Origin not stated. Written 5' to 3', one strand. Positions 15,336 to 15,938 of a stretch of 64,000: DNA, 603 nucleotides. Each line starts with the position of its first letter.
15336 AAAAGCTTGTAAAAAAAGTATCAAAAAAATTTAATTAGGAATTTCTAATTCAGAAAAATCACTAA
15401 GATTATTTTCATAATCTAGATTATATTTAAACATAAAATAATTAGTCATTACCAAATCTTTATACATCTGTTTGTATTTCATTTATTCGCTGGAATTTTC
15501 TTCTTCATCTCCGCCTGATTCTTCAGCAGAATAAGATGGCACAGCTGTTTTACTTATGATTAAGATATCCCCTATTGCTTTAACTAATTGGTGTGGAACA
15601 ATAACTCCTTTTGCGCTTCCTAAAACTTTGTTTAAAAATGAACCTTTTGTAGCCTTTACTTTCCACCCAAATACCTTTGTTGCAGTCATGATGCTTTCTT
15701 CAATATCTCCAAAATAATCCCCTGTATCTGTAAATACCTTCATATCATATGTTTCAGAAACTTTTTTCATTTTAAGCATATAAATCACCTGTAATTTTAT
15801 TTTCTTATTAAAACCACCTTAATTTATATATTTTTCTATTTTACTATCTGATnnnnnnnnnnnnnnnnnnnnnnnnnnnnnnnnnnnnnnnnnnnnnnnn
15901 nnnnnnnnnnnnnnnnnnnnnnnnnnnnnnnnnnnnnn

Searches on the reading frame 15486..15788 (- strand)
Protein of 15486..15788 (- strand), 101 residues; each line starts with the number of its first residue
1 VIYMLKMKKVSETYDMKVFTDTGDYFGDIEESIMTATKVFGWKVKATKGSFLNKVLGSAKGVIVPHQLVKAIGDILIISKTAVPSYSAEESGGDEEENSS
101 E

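Call 41: search_protein_families(library=pfam, proteins=[window:15486-15788:-], max_evalue=0.001)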
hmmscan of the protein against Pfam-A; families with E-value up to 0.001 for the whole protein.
window:15486-15788:- (101 aa): 1 family
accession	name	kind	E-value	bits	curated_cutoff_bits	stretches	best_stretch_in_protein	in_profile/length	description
PF05239.21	PRC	-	0.00035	21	21.2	1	9-80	5-73/78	PRC-barrel domain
